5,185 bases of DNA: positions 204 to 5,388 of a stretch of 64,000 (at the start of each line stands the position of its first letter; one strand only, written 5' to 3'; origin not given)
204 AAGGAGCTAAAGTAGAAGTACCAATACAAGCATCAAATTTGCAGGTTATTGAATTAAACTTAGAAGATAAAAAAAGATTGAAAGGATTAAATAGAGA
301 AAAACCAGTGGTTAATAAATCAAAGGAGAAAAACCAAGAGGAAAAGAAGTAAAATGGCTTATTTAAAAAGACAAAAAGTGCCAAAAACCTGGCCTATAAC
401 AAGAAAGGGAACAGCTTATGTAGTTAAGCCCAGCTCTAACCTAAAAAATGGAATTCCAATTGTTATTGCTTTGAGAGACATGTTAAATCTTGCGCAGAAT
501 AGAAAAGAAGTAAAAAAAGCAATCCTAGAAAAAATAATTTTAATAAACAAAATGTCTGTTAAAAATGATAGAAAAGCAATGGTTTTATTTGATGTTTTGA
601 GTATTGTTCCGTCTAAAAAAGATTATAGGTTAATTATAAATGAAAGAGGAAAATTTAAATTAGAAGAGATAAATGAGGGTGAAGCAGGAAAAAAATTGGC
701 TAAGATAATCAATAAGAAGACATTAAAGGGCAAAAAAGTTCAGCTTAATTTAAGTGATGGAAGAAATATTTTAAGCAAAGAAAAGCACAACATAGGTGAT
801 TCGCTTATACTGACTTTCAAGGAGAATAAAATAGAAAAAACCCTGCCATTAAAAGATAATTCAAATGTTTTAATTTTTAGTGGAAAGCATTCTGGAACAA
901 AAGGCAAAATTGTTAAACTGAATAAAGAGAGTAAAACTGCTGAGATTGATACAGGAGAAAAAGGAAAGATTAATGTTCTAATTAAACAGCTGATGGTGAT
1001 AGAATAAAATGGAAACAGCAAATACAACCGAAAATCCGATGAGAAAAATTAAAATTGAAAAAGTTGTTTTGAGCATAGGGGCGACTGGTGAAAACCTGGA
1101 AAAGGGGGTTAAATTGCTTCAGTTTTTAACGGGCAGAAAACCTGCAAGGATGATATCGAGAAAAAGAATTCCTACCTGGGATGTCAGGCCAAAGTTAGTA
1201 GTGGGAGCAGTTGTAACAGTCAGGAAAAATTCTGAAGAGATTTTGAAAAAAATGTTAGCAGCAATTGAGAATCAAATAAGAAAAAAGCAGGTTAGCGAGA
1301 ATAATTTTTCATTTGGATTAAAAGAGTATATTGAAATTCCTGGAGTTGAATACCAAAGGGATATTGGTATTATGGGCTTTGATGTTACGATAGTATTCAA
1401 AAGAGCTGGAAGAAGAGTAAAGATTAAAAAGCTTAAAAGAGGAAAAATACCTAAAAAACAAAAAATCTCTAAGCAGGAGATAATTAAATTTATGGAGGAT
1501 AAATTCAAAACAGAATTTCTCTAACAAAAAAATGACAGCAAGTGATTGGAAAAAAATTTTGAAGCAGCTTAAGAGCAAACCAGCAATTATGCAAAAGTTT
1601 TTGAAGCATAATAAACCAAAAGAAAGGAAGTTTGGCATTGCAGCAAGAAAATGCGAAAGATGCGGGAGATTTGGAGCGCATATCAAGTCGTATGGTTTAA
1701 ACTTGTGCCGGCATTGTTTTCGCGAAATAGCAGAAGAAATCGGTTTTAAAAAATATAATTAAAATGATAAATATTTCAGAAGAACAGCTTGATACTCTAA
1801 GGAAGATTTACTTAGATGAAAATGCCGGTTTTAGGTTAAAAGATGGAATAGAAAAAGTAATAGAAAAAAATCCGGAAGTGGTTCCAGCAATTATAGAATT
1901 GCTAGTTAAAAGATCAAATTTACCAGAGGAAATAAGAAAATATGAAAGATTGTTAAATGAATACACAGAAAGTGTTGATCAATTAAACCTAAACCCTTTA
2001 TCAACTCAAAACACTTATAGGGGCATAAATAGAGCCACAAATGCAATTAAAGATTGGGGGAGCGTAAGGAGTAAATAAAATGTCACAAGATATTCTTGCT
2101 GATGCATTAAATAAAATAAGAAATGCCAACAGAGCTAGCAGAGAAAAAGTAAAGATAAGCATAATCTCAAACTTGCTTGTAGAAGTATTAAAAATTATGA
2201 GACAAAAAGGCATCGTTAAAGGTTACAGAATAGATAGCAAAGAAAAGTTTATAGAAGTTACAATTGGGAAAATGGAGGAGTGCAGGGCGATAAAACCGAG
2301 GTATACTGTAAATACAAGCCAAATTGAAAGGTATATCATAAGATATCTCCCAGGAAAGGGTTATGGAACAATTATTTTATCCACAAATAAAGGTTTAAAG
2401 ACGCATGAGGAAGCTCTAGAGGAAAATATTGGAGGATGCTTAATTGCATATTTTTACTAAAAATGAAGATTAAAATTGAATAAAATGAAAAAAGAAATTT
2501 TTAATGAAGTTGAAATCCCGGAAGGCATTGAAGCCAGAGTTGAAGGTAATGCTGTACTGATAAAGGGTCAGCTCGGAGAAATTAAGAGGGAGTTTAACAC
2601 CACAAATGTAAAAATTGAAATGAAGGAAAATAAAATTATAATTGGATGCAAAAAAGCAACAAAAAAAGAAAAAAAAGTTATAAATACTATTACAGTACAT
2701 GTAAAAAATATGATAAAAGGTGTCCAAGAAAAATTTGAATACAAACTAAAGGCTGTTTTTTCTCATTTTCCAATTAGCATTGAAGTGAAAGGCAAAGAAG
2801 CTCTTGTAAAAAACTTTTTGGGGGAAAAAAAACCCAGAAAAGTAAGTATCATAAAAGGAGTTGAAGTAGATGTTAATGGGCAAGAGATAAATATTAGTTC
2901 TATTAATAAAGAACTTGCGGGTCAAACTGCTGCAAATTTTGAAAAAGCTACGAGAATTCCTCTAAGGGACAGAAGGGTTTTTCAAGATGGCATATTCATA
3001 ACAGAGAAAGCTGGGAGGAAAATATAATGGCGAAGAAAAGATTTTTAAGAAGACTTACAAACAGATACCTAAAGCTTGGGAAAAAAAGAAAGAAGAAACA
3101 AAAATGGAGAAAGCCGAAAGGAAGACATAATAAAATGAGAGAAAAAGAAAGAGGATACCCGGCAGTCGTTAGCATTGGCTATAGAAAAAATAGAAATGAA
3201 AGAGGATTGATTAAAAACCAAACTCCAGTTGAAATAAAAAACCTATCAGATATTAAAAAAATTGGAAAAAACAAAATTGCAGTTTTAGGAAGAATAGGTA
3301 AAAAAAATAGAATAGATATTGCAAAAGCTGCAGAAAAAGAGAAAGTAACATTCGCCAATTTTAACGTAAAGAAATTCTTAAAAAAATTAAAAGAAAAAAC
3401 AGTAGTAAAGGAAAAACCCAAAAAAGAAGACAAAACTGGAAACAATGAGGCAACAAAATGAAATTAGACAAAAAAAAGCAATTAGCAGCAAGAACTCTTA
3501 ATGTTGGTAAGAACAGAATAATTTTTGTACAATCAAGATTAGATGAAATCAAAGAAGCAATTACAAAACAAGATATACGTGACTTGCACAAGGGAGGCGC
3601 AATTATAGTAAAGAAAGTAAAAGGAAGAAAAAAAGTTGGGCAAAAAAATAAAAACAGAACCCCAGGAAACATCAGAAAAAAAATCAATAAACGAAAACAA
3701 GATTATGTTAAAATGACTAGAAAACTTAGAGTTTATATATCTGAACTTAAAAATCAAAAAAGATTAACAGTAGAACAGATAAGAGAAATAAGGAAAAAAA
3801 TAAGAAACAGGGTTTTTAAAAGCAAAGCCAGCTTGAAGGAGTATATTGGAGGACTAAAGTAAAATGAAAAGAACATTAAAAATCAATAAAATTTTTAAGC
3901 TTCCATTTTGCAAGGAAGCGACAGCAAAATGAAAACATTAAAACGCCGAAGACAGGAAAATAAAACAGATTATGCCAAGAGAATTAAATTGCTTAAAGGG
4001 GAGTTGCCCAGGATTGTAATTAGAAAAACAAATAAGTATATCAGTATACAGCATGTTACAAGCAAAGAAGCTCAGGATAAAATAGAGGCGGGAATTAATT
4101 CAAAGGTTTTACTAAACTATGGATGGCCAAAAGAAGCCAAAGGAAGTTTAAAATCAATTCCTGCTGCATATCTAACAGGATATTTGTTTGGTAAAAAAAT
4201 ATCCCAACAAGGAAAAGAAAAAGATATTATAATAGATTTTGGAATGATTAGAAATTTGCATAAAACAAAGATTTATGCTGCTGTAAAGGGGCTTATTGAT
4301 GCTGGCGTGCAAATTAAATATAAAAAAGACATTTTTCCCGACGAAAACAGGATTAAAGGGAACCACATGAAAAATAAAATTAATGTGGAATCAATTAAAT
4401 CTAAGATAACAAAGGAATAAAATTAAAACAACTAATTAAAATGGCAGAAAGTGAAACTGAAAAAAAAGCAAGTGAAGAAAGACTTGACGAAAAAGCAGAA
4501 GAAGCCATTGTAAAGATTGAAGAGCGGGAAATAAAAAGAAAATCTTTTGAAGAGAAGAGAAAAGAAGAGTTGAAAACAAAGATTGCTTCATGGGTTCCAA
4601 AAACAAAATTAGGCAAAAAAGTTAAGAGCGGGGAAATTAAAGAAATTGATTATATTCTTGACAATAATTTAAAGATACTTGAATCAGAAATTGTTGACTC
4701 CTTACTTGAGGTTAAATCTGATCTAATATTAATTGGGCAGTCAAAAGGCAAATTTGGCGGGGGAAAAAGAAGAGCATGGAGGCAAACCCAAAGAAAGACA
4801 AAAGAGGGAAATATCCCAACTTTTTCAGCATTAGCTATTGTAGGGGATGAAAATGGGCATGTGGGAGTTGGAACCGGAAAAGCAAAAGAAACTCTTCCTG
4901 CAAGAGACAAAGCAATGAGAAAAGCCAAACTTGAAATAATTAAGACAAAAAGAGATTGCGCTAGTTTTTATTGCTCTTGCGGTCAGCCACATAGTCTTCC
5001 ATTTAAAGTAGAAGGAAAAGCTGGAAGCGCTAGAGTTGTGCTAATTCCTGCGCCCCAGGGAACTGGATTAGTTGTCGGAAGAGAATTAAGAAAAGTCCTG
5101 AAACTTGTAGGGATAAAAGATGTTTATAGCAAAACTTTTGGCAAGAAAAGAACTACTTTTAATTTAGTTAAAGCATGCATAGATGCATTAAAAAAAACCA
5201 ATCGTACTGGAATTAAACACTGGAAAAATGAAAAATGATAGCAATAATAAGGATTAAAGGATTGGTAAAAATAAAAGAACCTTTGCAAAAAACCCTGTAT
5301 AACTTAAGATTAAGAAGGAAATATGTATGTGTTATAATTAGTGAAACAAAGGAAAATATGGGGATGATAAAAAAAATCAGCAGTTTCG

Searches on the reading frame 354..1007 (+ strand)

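Call 77: search_protein_families(library=pfam, proteins=[window:354-1007:+], max_evalue=0.00001)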
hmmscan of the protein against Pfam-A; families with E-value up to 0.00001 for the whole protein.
window:354-1007:+ (217 aa): 2 families
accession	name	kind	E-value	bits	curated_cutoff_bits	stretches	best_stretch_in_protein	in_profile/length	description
PF00900.26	Ribosomal_S4e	-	6.6e-21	74.3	25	1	88-160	2-75/75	Ribosomal family S4e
PF08071.17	RS4NT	-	6.5e-07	29.7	27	1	4-28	7-31/37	RS4NT (NUC023) domain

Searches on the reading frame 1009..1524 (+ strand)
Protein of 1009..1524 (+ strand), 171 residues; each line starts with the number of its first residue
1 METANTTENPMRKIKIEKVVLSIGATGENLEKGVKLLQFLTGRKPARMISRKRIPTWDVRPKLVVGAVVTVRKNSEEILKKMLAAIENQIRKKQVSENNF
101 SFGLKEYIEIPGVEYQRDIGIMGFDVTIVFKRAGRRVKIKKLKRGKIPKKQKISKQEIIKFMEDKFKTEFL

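Call 77: search_protein_families(library=pfam, proteins=[window:1009-1524:+], max_evalue=0.00001)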
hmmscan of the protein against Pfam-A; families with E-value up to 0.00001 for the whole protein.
window:1009-1524:+ (171 aa): 2 families
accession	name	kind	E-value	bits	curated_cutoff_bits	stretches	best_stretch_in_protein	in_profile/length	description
PF00673.26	Ribosomal_L5_C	-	1.5e-12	47.9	27.8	1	65-149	2-82/94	ribosomal L5P family C-terminus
PF00281.24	Ribosomal_L5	-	1e-11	45.4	34.9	1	9-60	1-57/57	Ribosomal protein L5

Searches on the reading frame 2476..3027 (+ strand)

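Call 77: search_protein_families(library=pfam, proteins=[window:2476-3027:+], max_evalue=0.00001)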
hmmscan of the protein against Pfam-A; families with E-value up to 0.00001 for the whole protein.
window:2476-3027:+ (183 aa): 1 family
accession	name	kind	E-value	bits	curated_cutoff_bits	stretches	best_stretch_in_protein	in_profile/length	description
PF00347.28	Ribosomal_L6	-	2.2e-24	86.5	27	2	14-85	1-79/80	Ribosomal protein L6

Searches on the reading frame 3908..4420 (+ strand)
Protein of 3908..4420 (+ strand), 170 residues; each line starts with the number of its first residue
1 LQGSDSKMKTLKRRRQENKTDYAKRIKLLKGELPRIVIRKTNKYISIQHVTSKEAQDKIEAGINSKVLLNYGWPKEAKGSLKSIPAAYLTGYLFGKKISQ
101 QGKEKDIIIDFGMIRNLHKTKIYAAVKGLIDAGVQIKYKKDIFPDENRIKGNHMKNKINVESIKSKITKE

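Call 77: search_protein_families(library=pfam, proteins=[window:3908-4420:+], max_evalue=0.00001)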
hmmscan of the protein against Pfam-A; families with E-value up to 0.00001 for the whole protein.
window:3908-4420:+ (170 aa): 1 family
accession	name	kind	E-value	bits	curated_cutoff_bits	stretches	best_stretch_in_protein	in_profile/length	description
PF17144.9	Ribosomal_L5e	-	5.5e-17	62.8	27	1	7-104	2-102/163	Ribosomal large subunit proteins 60S L5, and 50S L18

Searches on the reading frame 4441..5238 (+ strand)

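Call 77: search_protein_families(library=pfam, proteins=[window:4441-5238:+], max_evalue=0.00001)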
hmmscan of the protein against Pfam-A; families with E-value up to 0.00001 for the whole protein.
window:4441-5238:+ (265 aa): 2 families
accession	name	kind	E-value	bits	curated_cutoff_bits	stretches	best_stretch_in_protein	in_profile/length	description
PF03719.21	Ribosomal_S5_C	-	8.9e-23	80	21.5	1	192-255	1-63/71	Ribosomal protein S5, C-terminal domain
PF00333.26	Ribosomal_S5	-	1.4e-17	63.9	27.1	1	114-168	9-63/65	Ribosomal protein S5, N-terminal domain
